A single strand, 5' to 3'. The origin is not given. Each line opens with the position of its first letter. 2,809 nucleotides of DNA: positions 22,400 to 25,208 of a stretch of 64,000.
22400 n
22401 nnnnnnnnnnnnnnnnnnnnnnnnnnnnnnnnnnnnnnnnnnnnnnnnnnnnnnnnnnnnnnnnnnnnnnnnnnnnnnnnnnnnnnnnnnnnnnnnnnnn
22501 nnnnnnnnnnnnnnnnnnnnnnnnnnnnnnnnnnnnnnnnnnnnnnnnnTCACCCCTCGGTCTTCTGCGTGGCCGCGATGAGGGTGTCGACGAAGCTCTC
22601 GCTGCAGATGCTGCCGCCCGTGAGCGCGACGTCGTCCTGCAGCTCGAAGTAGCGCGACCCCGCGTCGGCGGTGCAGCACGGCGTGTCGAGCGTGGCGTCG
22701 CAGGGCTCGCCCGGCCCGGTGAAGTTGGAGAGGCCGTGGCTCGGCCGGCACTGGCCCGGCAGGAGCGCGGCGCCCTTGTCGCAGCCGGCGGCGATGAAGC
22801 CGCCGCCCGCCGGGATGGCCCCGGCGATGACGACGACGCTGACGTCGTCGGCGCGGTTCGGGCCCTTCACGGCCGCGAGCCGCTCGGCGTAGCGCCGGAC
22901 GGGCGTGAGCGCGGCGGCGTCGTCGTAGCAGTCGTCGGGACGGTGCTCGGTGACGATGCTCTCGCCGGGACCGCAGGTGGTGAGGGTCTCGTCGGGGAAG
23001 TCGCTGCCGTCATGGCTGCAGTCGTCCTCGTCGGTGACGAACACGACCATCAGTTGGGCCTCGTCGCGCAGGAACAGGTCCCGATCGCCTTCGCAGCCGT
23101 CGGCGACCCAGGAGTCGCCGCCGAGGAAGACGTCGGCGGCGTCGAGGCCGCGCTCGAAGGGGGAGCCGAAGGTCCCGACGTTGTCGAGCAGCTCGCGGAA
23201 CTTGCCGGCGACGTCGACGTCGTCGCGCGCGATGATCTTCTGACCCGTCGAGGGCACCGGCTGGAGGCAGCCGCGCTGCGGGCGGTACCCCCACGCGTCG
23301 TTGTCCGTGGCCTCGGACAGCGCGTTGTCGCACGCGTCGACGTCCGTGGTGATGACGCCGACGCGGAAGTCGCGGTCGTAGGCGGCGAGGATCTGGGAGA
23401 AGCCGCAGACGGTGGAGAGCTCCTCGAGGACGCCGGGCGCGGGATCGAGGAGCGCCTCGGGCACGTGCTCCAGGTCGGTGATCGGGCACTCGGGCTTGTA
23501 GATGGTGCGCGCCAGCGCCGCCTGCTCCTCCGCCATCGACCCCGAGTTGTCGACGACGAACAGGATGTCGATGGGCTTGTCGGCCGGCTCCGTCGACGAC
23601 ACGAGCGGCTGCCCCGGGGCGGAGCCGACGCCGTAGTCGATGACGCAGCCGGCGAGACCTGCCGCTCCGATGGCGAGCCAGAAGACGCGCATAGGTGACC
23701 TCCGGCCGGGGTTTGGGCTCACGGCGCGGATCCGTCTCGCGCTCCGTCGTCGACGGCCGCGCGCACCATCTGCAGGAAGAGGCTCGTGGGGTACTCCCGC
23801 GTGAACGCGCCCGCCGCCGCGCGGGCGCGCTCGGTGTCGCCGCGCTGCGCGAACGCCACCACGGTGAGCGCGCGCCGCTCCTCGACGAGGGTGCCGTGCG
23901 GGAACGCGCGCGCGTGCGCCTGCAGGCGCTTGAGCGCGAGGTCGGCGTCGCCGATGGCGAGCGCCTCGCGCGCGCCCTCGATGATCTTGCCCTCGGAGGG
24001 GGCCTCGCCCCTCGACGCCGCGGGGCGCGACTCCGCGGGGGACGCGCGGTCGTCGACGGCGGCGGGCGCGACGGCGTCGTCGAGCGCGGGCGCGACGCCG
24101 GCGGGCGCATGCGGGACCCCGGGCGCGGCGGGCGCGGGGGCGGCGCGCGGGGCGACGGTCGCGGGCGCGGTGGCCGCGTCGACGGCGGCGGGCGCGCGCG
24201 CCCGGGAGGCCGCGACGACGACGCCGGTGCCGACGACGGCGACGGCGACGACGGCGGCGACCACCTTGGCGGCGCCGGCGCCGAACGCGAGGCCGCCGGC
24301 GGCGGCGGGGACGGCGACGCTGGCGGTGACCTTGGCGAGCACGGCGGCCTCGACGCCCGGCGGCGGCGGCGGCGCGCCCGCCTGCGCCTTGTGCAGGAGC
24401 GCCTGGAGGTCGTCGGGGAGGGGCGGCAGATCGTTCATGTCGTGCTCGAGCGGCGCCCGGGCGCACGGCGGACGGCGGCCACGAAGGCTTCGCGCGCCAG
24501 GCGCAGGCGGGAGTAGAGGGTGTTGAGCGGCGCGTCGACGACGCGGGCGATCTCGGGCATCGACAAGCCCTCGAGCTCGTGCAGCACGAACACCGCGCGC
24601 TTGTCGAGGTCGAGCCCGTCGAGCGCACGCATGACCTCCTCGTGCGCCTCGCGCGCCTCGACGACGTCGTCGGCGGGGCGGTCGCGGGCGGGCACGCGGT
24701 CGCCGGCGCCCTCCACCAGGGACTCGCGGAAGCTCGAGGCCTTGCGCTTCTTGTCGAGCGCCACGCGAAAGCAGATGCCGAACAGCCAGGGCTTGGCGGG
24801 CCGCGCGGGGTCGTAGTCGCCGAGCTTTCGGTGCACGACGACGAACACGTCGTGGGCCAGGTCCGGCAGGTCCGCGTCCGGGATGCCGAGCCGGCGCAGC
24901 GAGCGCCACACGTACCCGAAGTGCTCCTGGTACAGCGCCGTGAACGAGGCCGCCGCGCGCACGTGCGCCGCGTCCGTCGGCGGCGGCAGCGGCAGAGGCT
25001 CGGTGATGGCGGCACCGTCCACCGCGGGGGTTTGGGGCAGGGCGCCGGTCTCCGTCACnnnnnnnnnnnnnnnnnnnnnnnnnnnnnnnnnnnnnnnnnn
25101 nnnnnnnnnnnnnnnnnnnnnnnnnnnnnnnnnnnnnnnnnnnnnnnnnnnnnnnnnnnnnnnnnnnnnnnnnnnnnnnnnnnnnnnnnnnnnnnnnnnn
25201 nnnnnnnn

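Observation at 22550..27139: Five-gene ECF sigma operon (LCM methyltransferase → secreted protein → ECF sigma → anti-sigma → VWA lipoprotein) behind a (GTC)n microsatellite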

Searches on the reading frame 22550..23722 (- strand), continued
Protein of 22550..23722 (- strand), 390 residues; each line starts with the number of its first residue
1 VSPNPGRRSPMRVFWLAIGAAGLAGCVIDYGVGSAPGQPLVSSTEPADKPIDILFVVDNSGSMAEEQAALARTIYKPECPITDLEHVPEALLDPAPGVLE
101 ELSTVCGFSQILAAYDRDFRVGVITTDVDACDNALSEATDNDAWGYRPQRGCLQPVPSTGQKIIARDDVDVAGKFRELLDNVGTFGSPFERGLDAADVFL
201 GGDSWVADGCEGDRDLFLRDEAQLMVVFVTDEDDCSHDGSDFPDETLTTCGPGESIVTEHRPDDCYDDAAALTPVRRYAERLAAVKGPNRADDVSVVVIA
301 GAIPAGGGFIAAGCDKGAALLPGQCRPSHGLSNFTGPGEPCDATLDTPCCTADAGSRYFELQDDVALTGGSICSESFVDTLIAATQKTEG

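Call 61: search_protein_families(library=ncbifam, alignment_id=A1, max_evalue=0.01)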
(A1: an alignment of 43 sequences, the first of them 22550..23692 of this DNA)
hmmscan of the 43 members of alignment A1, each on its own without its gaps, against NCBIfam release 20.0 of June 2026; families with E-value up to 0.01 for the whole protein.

A. member 1, window:22550-23692:- (380 aa): 1 family
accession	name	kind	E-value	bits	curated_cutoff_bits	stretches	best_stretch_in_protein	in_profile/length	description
NF052240.1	MIDASAdhsBdello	equivalog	0.00014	21.1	700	0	40-62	56-78/378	MIDAS family adhesin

B. families by the number of members that match (of 43 scanned): 3 families
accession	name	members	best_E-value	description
NF052240.1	MIDASAdhsBdello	38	2.9e-10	MIDAS family adhesin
NF033765.2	gliding_CglD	4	3e-06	adventurous gliding motility lipoprotein CglD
TIGR03788.1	marine_srt_targ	1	0.0064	marine proteobacterial sortase target protein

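Call 68: search_solved_structures(query=A1, max_evalue=0.1)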
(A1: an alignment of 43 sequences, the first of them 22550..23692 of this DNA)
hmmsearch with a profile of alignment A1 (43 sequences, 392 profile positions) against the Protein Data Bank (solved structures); distinct sequences matched with E-value up to 0.1: 1.
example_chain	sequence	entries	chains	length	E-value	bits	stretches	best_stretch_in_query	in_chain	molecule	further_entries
3txa_A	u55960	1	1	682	0.094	15.2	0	31-63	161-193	Cell wall surface anchor family protein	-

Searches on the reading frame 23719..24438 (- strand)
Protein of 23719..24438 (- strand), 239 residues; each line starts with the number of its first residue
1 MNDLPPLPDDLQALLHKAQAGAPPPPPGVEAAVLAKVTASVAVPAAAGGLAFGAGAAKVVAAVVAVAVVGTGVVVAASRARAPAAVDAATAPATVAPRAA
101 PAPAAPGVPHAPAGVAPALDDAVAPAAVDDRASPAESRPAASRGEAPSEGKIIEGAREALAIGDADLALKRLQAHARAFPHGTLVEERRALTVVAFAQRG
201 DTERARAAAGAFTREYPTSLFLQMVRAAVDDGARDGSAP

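Call 7: search_protein_families(library=pfam, proteins=[window:23719-24438:-], max_evalue=0.1)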
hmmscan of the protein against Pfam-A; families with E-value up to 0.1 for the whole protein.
window:23719-24438:- (239 aa): 2 families
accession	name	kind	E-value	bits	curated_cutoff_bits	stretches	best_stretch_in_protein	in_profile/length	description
PF13525.12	YfiO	-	4.4e-05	23.8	25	1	153-219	9-75/203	Outer membrane lipoprotein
PF13174.12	TPR_6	-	0.019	16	26.3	0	195-219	9-33/33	Tetratricopeptide repeat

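Call 8: search_protein_families(library=ncbifam, proteins=[window:23719-24438:-], max_evalue=0.1)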
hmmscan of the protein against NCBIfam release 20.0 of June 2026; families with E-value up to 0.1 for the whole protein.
window:23719-24438:- (239 aa): 1 family
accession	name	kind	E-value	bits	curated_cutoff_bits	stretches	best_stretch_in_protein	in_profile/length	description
TIGR03302.1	OM_YfiO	subfamily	0.0029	17.1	81.4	1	145-219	29-103/239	outer membrane protein assembly factor BamD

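Call 66: search_solved_structures(query=window:23719-24438:-, max_evalue=1)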
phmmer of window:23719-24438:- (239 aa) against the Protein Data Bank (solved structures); distinct sequences matched with E-value up to 1: 3.
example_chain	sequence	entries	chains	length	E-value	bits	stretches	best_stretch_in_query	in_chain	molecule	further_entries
3duf_I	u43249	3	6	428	0.0048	20.1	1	123-198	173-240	Dihydrolipoyllysine-residue acetyltransferase component of pyruvate dehydrogenase complex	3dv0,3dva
4he8_K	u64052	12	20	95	0.8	12.8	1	41-88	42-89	NADH-quinone oxidoreductase subunit 11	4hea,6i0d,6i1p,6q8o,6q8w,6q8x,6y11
5myj_B7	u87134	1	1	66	0.81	12.8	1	168-208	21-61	50S ribosomal protein L35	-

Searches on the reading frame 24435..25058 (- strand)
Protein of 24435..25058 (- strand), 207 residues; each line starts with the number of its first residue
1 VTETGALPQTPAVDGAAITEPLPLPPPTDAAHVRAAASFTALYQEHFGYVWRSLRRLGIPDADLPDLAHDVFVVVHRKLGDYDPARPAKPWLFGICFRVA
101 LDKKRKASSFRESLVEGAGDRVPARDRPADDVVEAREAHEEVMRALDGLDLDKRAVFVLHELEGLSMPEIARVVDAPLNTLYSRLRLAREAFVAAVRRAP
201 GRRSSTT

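Call 7: search_protein_families(library=pfam, proteins=[window:24435-25058:-], max_evalue=0.1)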
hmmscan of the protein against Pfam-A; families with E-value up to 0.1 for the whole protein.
window:24435-25058:- (207 aa): 7 families
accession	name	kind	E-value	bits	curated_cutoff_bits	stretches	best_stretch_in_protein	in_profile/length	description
PF08281.18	Sigma70_r4_2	-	1.1e-11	44.6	25.7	1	140-191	2-53/54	Sigma-70, region 4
PF04542.20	Sigma70_r2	-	1.6e-08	34.7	24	1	42-108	1-69/71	Sigma-70 region 2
PF07638.17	Sigma70_ECF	-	0.00079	19.8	21.1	1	131-194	118-181/185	ECF sigma factor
PF13384.12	HTH_23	-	0.0017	18.5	24.6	1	151-186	4-39/50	Homeodomain-like domain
PF12840.13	HTH_20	-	0.026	15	27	1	159-186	10-40/51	Helix-turn-helix domain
PF04545.22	Sigma70_r4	-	0.064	13.2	24.1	0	145-186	1-42/50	Sigma-70, region 4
PF23771.1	DUF7168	-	0.065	13.3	25.5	0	65-145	59-134/140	Domain of unknown function (DUF7168)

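Call 8: search_protein_families(library=ncbifam, proteins=[window:24435-25058:-], max_evalue=0.1)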
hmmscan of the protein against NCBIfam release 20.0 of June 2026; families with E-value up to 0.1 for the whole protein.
window:24435-25058:- (207 aa): 82 families (the best 25 are shown)
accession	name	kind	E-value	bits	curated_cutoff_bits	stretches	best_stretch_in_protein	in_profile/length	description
NF009171.0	PRK12518.1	equivalog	4.2e-21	75.6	208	1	34-192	24-180/191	RNA polymerase sigma factor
NF007229.0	PRK09647.1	equivalog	8.5e-21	74.3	265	1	32-200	39-206/220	RNA polymerase sigma factor SigE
NF009166.1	PRK12513.1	equivalog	3.6e-20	72.5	206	1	36-192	21-182/193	RNA polymerase sigma factor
TIGR02937.1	sigma70-ECF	superfamily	5.1e-15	55.5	42.9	1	39-190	3-159/165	sigma-70 family RNA polymerase sigma factor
NF007223.0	PRK09641.1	equivalog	1.1e-14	54.7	209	1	37-194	21-182/187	RNA polymerase sigma factor SigW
TIGR02948.1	SigW_bacill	equivalog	2e-14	54.1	243.1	1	55-195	37-183/187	RNA polymerase sigma factor SigW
NF007227.0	PRK09645.1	subfamily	2.6e-14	53.5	202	1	35-191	11-165/177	sigma-70 family RNA polymerase sigma factor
TIGR02983.1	SigE-fam_strep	subfamily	4.2e-14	52.7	141.55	1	35-191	4-153/162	SigE family RNA polymerase sigma factor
NF007228.0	PRK09646.1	subfamily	4.4e-14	52.6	226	1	36-186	29-180/194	ECF RNA polymerase sigma factor SigK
TIGR02939.1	RpoE_Sigma70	equivalog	2.7e-13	50.4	236.15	1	45-196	28-186/190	RNA polymerase sigma factor RpoE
NF007225.0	PRK09643.1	equivalog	3e-13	49.9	190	1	36-196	26-182/204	RNA polymerase sigma factor SigM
NF008888.0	PRK11922.1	equivalog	3.3e-13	49.8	204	1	34-196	27-196/231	RNA polymerase sigma factor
NF009172.0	PRK12519.1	subfamily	1.1e-12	47.9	222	1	36-186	28-179/194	RNA polymerase sigma factor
NF009185.0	PRK12533.1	equivalog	3.3e-12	46.5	248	1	44-205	36-202/231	RNA polymerase sigma factor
NF009195.0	PRK12543.1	subfamily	3.8e-12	46.1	197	1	38-190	21-172/192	RNA polymerase sigma factor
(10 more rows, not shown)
